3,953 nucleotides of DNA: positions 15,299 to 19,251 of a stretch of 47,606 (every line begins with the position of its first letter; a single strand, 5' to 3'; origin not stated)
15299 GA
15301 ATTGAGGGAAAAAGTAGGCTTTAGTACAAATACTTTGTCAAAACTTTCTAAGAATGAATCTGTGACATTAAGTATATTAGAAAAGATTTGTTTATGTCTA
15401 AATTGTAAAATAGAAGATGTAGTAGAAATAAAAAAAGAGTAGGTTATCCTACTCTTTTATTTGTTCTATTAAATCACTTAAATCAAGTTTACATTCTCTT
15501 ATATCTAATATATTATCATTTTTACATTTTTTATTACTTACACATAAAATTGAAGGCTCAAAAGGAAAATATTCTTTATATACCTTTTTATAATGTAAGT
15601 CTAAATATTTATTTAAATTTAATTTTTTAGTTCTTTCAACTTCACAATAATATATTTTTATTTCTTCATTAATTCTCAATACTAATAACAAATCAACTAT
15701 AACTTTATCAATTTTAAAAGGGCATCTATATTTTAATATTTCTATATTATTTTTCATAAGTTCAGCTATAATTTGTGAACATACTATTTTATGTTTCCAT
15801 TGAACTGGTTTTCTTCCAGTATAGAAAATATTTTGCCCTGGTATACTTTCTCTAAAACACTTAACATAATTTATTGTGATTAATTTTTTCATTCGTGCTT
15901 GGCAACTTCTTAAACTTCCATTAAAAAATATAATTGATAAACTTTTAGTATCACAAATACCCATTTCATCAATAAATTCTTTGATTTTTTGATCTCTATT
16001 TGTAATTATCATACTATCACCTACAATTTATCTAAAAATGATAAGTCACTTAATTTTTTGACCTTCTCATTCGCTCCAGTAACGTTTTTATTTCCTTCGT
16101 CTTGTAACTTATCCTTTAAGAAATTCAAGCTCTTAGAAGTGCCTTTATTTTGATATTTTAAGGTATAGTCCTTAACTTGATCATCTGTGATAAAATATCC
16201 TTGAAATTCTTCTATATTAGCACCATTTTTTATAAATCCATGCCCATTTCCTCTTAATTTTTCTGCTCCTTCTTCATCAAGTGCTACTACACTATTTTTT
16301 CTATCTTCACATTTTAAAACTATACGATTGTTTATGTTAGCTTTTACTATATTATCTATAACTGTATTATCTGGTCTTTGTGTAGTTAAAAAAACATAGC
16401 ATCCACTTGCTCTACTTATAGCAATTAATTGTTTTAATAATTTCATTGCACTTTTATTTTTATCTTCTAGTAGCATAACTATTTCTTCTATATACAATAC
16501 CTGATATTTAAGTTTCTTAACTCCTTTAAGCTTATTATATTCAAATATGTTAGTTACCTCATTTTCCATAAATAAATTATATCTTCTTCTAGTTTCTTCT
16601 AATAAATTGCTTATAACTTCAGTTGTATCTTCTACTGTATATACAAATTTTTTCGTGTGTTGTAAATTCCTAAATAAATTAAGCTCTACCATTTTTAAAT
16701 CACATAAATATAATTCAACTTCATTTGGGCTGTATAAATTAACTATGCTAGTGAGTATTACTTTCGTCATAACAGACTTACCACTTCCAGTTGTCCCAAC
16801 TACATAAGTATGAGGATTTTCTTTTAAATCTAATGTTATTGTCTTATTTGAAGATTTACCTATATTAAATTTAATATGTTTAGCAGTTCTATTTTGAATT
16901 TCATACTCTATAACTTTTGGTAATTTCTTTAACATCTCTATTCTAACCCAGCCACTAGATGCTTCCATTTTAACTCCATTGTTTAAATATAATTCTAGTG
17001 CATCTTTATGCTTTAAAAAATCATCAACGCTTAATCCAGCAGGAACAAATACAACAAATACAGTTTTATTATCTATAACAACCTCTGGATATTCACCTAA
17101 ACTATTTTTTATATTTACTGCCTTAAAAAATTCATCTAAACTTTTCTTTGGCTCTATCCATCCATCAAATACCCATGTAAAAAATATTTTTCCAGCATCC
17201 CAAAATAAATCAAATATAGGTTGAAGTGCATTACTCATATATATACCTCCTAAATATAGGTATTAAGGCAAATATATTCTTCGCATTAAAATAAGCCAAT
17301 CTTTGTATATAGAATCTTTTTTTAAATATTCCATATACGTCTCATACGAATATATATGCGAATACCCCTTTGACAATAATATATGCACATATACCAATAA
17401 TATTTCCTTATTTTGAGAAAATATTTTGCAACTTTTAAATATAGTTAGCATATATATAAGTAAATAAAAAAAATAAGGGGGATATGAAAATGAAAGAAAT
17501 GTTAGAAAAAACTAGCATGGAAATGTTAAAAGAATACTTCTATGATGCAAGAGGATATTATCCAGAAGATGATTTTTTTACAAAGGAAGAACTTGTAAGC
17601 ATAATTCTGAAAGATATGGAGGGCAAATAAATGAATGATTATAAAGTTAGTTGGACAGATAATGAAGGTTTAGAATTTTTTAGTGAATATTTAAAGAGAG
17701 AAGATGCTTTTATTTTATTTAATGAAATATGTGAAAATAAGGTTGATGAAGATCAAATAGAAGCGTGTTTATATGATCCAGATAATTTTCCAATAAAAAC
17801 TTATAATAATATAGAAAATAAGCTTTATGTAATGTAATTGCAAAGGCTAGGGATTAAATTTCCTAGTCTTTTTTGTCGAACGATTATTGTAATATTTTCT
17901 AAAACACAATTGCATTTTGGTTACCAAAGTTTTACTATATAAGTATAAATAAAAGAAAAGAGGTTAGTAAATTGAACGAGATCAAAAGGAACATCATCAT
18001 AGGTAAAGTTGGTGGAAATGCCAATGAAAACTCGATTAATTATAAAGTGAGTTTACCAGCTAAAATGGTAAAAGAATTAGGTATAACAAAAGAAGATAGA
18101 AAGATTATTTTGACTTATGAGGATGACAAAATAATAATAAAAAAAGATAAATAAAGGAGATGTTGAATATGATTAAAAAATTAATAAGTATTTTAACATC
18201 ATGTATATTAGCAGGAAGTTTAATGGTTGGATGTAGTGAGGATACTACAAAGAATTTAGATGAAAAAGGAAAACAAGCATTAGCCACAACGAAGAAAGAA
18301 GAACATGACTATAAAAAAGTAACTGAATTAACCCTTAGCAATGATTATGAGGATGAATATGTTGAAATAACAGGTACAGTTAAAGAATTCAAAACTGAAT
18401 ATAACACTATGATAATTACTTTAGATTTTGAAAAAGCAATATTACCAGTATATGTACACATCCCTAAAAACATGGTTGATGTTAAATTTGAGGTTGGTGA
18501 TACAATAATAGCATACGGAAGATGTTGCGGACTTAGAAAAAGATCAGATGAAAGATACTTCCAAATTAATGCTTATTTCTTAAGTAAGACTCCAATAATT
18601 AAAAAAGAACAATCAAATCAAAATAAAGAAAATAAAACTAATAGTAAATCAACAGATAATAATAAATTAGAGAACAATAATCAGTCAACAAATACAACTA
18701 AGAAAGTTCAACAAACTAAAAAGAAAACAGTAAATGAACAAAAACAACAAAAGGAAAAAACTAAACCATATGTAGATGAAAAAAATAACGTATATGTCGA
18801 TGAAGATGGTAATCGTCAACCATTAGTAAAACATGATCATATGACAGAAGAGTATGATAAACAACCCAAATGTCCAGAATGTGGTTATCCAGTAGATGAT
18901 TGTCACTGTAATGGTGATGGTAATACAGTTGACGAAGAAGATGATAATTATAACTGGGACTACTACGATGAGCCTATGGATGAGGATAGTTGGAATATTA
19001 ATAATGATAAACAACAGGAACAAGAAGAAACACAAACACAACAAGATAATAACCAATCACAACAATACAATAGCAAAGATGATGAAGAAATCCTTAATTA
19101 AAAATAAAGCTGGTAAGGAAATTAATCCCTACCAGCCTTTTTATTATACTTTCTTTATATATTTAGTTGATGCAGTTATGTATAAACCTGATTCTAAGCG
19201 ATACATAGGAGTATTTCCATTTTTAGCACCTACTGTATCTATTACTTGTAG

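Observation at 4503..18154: Distributed set of host sporulation-network homologues carried by one phage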

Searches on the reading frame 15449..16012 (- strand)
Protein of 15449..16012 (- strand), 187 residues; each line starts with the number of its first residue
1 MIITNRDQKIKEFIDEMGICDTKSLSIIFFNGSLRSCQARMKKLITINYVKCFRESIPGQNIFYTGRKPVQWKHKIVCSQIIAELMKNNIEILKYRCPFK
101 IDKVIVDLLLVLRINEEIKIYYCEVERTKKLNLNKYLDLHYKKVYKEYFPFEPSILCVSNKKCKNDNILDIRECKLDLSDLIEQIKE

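Call 4: search_protein_families(library=pfam, proteins=[window:15449-16012:-], max_evalue=0.1)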
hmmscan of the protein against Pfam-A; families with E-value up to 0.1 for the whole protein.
window:15449-16012:- (187 aa): 0 families

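Call 6: search_protein_families(library=ncbifam, proteins=[window:15449-16012:-], max_evalue=0.1)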
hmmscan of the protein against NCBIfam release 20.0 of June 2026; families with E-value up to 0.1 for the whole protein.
window:15449-16012:- (187 aa): 0 families

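Call 7: search_protein_families(library=phrogs, proteins=[window:15449-16012:-], max_evalue=0.01)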
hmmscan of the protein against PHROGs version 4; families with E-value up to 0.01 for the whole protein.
window:15449-16012:- (187 aa): 2 families
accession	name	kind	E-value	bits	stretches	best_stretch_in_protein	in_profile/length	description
phrog_9996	-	unknown function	6.3e-12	46.9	1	1-181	1-191/196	-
phrog_2190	-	DNA, RNA and nucleotide metabolism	0.00014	22.8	1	4-171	2-181/197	replication initiation protein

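Call 27: search_protein_families(library=pfam, proteins=[window:15449-16012:-], max_evalue=1)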
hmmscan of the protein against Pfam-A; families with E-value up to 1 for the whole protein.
window:15449-16012:- (187 aa): 0 families

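Call 49: search_protein_families(library=padloc, proteins=[window:15449-16012:-], max_evalue=0.01)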
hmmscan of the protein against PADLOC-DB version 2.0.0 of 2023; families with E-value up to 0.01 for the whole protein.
window:15449-16012:- (187 aa): 0 families

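Call 77: search_dna_similar(query=window:15449-16012:-, collection=phages, mode=protein, max_evalue=0.01, max_rows=25)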
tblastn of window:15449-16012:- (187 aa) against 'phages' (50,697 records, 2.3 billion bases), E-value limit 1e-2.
No match.

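Call 78: search_dna_similar(query=window:15449-16012:-, collection=plasmids, mode=protein, max_evalue=0.01, max_rows=25)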
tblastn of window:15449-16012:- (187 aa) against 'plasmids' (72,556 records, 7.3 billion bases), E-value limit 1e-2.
Records with a match: 3; places in all: 3; records where one place covers at least 80% of the query: 1.
Best place of each record, by identity: <60% 3.
By first word of the organism name: Thermoanaerobacterium 2; Paraclostridium 1.
By predicted mobility (MOB-suite, as given by PLSDB): non-mobilizable 3.
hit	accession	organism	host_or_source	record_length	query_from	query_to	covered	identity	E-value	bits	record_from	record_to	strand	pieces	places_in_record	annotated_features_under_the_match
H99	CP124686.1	Paraclostridium bifermentans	Whole organism,peat soil sample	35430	1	186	99%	36.2%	7e-22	128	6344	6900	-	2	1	hypothetical protein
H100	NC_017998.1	Thermoanaerobacterium saccharolyticum JW/SL-YS485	-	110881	1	140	75%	23.9%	2e-4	48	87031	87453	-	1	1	replication-relaxation family protein | FtsK/SpoIIIE domain-containing protein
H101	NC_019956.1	Thermoanaerobacterium thermosaccharolyticum M0795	-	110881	1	140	75%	23.9%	2e-4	48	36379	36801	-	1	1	replication-relaxation family protein | FtsK/SpoIIIE domain-containing protein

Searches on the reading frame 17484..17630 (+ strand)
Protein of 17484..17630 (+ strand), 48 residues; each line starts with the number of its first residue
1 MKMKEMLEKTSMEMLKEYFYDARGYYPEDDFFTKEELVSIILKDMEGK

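Call 4: search_protein_families(library=pfam, proteins=[window:17484-17630:+], max_evalue=0.1)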
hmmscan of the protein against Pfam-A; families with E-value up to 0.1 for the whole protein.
window:17484-17630:+ (48 aa): 1 family
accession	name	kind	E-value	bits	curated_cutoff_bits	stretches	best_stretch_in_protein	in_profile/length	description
PF04010.18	DUF357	-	0.0066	16.9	29.4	1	8-33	27-52/73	Protein of unknown function (DUF357)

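Call 6: search_protein_families(library=ncbifam, proteins=[window:17484-17630:+], max_evalue=0.1)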
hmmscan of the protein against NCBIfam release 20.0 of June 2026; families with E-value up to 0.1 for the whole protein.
window:17484-17630:+ (48 aa): 0 families

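Call 7: search_protein_families(library=phrogs, proteins=[window:17484-17630:+], max_evalue=0.01)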
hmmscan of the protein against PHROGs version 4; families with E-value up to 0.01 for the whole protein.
window:17484-17630:+ (48 aa): 1 family
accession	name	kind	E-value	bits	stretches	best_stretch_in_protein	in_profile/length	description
phrog_34196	-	unknown function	0.0061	17.4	1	15-38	12-35/42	-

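Call 49: search_protein_families(library=padloc, proteins=[window:17484-17630:+], max_evalue=0.01)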
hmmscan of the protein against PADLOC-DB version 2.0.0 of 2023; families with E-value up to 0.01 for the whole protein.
window:17484-17630:+ (48 aa): 0 families

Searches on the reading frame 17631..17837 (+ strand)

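Call 4: search_protein_families(library=pfam, proteins=[window:17631-17837:+], max_evalue=0.1)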
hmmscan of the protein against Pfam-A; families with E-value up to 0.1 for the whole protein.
window:17631-17837:+ (68 aa): 0 families

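Call 6: search_protein_families(library=ncbifam, proteins=[window:17631-17837:+], max_evalue=0.1)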
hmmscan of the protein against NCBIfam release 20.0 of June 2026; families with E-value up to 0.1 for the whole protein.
window:17631-17837:+ (68 aa): 1 family
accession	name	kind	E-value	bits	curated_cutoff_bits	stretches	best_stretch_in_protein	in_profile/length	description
NF003264.0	PRK04235.1-2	equivalog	0.049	13.2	344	1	22-47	4-29/206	hypothetical protein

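Call 7: search_protein_families(library=phrogs, proteins=[window:17631-17837:+], max_evalue=0.01)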
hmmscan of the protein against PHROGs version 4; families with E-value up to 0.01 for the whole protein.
window:17631-17837:+ (68 aa): 0 families

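Call 49: search_protein_families(library=padloc, proteins=[window:17631-17837:+], max_evalue=0.01)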
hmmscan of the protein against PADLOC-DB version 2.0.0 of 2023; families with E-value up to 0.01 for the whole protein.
window:17631-17837:+ (68 aa): 0 families

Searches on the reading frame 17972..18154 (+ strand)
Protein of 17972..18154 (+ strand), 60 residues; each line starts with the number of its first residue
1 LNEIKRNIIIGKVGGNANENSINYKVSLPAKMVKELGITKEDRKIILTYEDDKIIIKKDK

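Call 4: search_protein_families(library=pfam, proteins=[window:17972-18154:+], max_evalue=0.1)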
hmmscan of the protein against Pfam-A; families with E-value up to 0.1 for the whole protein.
window:17972-18154:+ (60 aa): 1 family
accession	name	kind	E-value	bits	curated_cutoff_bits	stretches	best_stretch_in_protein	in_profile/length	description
PF04014.23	MazE_antitoxin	-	0.0011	19.4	24.7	1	26-58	10-42/48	Antidote-toxin recognition MazE, bacterial antitoxin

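Call 6: search_protein_families(library=ncbifam, proteins=[window:17972-18154:+], max_evalue=0.1)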
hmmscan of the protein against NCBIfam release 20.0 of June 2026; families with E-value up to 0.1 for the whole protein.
window:17972-18154:+ (60 aa): 2 families
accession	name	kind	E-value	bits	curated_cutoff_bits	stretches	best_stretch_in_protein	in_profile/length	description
TIGR01439.1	lp_hng_hel_AbrB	domain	0.011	15.4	28.3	1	23-58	7-42/44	transcriptional regulator, AbrB family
NF002004.0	PRK00802.1-4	equivalog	0.077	12.5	211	1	23-56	108-141/182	DNA-3-methyladenine glycosylase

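Call 7: search_protein_families(library=phrogs, proteins=[window:17972-18154:+], max_evalue=0.01)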
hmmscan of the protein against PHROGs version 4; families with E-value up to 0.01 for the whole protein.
window:17972-18154:+ (60 aa): 2 families
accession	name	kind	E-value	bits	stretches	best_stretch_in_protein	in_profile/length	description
phrog_2329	-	unknown function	1.7e-18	67.4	1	5-60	6-57/59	-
phrog_4324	-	unknown function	0.0016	19.6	1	25-59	14-47/89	-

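Call 16: search_solved_structures(query=window:17972-18154:+, max_evalue=10, show_alignments=3)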
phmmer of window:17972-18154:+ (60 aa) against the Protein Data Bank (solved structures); distinct sequences matched with E-value up to 10: 5.
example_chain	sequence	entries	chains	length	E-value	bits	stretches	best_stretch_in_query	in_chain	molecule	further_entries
7xi6_A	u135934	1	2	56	0.12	16.1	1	22-48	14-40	C56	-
1z0r_A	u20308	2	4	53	0.6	13.9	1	25-59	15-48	Transition state regulatory protein abrB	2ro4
2k1n_A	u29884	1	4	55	0.67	13.8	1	25-59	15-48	AbrB family transcriptional regulator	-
1yfb_A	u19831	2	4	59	0.82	13.5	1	25-59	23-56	Transition state regulatory protein abrB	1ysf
4l1n_A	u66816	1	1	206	3.5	11.5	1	7-47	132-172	Conserved lipoprotein, putative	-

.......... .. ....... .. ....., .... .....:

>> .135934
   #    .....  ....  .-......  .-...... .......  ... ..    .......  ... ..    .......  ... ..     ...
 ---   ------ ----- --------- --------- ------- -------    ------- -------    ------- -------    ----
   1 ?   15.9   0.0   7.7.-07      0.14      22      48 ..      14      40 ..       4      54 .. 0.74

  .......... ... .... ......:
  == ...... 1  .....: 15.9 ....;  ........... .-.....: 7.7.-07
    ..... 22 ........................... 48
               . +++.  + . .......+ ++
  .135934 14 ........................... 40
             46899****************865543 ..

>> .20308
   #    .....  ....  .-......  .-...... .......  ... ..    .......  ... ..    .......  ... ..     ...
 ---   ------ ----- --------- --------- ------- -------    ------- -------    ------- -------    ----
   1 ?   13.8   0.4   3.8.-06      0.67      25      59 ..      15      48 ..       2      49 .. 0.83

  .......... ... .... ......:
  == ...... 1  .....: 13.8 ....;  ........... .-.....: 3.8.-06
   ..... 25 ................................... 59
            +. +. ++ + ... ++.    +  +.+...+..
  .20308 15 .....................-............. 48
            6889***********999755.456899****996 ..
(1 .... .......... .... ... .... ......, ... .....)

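Call 41: find_homologous_proteins(query=window:17972-18154:+, max_evalue=1)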
Query window:17972-18154:+ (60 aa): 46 proteins with E <= 1 among 46 candidates.
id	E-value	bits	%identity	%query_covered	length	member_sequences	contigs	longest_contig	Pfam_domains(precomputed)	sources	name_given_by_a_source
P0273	6.8e-28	112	97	100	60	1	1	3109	-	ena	-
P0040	2.7e-27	110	95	100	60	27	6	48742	-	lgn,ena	-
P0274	1.0e-24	102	86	97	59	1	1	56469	-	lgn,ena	-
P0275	1.7e-24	102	86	97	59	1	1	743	-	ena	-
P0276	2.1e-24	101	84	97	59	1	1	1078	-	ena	-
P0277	3.2e-24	101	83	97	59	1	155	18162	-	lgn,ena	-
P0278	3.6e-24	100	81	97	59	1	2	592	-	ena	-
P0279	3.7e-24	100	83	97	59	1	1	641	-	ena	-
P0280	3.8e-24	100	83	97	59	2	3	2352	-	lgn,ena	-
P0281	5.4e-24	100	79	97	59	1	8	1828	-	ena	-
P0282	5.6e-24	100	83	97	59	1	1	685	-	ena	-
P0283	6.7e-24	100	82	95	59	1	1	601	-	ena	-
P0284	7.0e-24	100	81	97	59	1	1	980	-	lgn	-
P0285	7.1e-24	100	83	80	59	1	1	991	-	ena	-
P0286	7.2e-24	100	83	97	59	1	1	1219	-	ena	-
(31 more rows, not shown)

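Call 44: search_solved_structures(query=A2, max_evalue=10, show_alignments=3)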
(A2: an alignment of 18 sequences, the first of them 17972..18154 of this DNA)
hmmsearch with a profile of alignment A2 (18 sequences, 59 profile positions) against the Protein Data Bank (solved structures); distinct sequences matched with E-value up to 10: 1.
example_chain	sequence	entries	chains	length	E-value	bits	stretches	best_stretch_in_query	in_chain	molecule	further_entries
7xi6_A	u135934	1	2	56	0.19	14.7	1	23-43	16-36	C56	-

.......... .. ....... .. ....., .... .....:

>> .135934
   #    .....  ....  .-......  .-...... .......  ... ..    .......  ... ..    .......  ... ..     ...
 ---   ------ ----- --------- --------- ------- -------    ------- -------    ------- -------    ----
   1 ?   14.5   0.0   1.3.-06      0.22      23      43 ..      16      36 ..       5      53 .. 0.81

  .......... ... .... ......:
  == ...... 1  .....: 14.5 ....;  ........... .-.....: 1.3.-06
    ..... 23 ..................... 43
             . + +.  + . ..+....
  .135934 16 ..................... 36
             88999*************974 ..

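Call 48: predict_structure(alignment_id=A2)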
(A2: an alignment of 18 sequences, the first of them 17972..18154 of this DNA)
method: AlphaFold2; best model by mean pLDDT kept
length: 60 residues; sequences in the alignment: 18
mean_pLDDT: 81.0   pTM: 0.55
mean pLDDT of the five models: 81.0, 79.1, 78.0, 77.9, 76.1
residues with pLDDT >= 90: 2; 70-90: 49; 50-70: 8; < 50: 1
segments of 3 or more residues with pLDDT < 50: none
pLDDT, mean of each block of 10 residues (from residue 1): 68 74 82 88 87 86
secondary structure, 60 per line:
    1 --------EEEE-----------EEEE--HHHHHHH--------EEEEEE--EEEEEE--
elements in order: E9-12 E24-27 H30-36 E45-50 E53-58

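Call 49: search_protein_families(library=padloc, proteins=[window:17972-18154:+], max_evalue=0.01)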
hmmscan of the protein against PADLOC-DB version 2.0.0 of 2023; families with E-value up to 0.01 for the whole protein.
window:17972-18154:+ (60 aa): 0 families

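Call 51: fold_search(model_id=the predicted structure, library=pdb)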
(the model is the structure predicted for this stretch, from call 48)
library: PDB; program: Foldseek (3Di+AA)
matches with E <= 10: 30; with E <= 0.001: 0
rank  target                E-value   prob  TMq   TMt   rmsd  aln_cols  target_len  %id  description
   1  2mrn_MODEL_1_A        2.6e-01  0.93  0.56  0.51   3.6        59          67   20  Structure of truncated EcMazE (released 2015-02-04)
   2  1yfb_A                3.3e-01  0.91  0.47  0.53   5.9        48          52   29  The solution structure of the N-domain of the transcription factor abrB (released 2005-04-12)
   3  9a4b_A                3.5e-01  0.92  0.51  0.35   5.7        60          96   27  Integrative model of ABRB-ATPE by crosslinking MS and deep learning (released 2024-09-18)
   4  7xi6_A                4.5e-01  0.33  0.36  0.37   5.7        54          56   30  Crystal structure of C56 from pSSVi (released 2023-04-19)
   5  1mvf_D                5.1e-01  0.84  0.46  0.59   5.2        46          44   24  MazE addiction antidote (released 2003-06-10)
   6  1ub4_C                6.5e-01  0.87  0.56  0.47   3.0        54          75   22  crystal structure of MazEF complex (released 2003-05-20)
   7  2mru_MODEL_1_A        8.9e-01  0.51  0.40  0.46   4.1        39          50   28  Structure of truncated EcMazE-DNA complex (released 2015-02-04)
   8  2w1t_B                2.3e+00  0.51  0.45  0.18   1.7        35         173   26  Crystal Structure of B. subtilis SpoVT (released 2008-11-18)
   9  2w1t_A                2.7e+00  0.44  0.46  0.17   1.7        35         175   26  Crystal Structure of B. subtilis SpoVT (released 2008-11-18)
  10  1cks_A                4.3e+00  0.14  0.39  0.33   4.8        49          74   20  HUMAN CKSHS2 ATOMIC STRUCTURE: A ROLE FOR ITS HEXAMERIC ASSEMBLY IN CELL CYCLE CONTROL (released 1995-02-07)
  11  2k1n_MODEL_1_A        4.3e+00  0.13  0.37  0.39   7.3        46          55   28  DNA bound structure of the N-terminal domain of AbrB (released 2008-11-11)
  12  1cks_B                5.8e+00  0.06  0.31  0.26   5.5        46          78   20  HUMAN CKSHS2 ATOMIC STRUCTURE: A ROLE FOR ITS HEXAMERIC ASSEMBLY IN CELL CYCLE CONTROL (released 1995-02-07)
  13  9h6d_D                7.0e+00  0.08  0.37  0.34   3.8        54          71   13  Crystal structure of the E. coli F-plasmid VapBC toxin-antitoxin complex (VapB V5E) (released 2024-12-18)
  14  9h6b_B                7.5e+00  0.06  0.34  0.31   4.3        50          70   12  Crystal structure of the E. coli F-plasmid VapBC toxin-antitoxin complex (VapB T3N, A13P, L16R) (released 2024-12-18)
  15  8tul_A                7.5e+00  0.04  0.21  0.06   8.4        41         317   17  Cryo-EM structure of the human MRS2 magnesium channel under Mg2+ condition (released 2023-09-13)
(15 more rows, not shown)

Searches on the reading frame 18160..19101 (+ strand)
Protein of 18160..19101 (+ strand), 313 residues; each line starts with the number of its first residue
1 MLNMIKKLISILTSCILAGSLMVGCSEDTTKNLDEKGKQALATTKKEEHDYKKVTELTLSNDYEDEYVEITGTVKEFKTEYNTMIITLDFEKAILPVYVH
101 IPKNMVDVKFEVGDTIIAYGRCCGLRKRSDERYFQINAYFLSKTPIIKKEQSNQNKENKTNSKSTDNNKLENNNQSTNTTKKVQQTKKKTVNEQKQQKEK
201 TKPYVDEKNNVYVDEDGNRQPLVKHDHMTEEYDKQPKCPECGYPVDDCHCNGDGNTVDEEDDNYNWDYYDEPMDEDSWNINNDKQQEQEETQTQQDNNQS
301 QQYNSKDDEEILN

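Call 4: search_protein_families(library=pfam, proteins=[window:18160-19101:+], max_evalue=0.1)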
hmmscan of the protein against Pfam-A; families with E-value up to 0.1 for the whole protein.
window:18160-19101:+ (313 aa): 1 family
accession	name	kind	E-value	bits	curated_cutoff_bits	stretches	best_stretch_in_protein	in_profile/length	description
PF12869.13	tRNA_anti-like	-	0.019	15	23.5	1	28-89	34-94/146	tRNA_anti-like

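Call 6: search_protein_families(library=ncbifam, proteins=[window:18160-19101:+], max_evalue=0.1)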
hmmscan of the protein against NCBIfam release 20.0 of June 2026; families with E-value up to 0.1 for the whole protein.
window:18160-19101:+ (313 aa): 0 families

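Call 7: search_protein_families(library=phrogs, proteins=[window:18160-19101:+], max_evalue=0.01)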
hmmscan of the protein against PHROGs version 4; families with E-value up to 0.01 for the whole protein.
window:18160-19101:+ (313 aa): 0 families

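Call 49: search_protein_families(library=padloc, proteins=[window:18160-19101:+], max_evalue=0.01)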
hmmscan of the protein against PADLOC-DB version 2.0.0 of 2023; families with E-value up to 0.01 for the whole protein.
window:18160-19101:+ (313 aa): 0 families
